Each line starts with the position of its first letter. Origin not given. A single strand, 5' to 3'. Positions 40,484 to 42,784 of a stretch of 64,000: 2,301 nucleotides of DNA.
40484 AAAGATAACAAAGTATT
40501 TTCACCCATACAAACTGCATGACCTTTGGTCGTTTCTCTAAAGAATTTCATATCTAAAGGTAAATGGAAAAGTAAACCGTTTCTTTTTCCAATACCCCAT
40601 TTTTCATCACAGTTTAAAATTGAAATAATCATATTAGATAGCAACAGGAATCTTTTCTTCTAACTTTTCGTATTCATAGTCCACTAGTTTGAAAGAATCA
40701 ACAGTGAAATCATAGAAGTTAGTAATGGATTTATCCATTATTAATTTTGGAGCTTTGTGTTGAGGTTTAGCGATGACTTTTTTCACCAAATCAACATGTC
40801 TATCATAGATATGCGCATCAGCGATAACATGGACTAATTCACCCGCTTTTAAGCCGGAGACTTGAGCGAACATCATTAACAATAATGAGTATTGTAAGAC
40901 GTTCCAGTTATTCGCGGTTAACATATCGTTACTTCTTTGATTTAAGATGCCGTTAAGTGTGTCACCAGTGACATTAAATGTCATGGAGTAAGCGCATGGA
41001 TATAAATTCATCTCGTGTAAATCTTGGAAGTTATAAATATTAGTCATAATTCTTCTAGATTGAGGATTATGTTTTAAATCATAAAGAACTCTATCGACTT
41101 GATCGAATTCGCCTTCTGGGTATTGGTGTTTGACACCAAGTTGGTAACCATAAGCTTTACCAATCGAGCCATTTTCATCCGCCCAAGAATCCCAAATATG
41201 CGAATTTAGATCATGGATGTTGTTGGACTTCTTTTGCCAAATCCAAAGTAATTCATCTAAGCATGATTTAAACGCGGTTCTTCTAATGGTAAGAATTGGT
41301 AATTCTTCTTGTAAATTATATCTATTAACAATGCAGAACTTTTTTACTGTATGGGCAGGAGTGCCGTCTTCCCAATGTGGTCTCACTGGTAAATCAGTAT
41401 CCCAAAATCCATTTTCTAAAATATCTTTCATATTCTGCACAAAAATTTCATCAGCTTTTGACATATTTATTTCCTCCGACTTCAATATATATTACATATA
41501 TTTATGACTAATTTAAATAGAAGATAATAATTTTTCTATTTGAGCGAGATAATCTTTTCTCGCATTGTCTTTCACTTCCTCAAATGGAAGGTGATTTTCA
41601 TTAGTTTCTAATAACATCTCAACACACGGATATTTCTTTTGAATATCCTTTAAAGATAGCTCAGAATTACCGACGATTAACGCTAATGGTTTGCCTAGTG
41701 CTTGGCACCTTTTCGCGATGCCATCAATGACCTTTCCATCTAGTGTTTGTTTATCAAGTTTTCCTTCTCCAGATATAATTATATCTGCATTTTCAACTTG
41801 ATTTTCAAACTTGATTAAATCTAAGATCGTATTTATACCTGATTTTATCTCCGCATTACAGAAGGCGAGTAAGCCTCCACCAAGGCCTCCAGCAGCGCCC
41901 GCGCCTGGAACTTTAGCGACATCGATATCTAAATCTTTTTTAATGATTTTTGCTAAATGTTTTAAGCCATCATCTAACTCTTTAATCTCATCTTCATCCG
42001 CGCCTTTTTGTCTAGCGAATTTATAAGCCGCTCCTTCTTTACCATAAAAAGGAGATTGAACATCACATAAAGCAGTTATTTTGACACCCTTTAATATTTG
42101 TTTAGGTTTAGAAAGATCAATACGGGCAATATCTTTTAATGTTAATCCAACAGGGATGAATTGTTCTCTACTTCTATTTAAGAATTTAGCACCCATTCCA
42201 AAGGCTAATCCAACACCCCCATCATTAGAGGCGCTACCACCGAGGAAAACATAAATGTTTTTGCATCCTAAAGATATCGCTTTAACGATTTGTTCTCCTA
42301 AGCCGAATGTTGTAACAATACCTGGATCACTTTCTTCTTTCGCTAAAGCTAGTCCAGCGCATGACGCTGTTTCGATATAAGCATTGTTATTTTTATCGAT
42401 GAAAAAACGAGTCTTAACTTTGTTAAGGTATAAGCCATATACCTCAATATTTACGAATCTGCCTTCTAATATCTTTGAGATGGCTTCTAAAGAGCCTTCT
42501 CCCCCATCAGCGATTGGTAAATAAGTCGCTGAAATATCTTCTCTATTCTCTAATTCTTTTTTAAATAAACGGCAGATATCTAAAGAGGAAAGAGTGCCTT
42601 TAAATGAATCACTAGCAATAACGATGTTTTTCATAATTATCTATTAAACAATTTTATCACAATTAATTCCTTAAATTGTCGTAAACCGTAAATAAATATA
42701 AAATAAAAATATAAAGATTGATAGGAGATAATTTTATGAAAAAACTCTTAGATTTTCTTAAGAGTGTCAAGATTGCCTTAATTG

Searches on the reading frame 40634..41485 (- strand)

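Call 20: search_protein_families(library=pfam, proteins=[window:40634-41485:-], max_evalue=0.00001)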
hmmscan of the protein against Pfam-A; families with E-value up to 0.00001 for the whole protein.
window:40634-41485:- (283 aa): 1 family
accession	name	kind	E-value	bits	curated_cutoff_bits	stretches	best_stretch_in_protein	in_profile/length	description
PF00303.24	Thymidylat_synt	-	5.3e-84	281.9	24.3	1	14-274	2-258/266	Thymidylate synthase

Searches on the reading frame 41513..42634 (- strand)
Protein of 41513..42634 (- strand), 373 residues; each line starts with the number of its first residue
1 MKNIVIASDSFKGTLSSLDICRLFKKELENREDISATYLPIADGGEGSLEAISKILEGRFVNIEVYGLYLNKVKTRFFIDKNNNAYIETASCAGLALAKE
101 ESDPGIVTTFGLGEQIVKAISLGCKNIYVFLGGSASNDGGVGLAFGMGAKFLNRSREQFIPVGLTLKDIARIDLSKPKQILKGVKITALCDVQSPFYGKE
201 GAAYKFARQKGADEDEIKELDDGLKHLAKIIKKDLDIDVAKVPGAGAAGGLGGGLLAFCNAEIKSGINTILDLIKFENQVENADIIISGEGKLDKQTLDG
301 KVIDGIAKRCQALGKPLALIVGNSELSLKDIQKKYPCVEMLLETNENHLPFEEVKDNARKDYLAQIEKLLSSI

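Call 20: search_protein_families(library=pfam, proteins=[window:41513-42634:-], max_evalue=0.00001)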
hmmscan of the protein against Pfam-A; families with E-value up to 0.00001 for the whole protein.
window:41513-42634:- (373 aa): 1 family
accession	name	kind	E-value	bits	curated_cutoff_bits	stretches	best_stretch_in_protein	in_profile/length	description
PF02595.20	Gly_kinase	-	4.5e-112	375.1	23.3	1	4-368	1-366/372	Glycerate kinase family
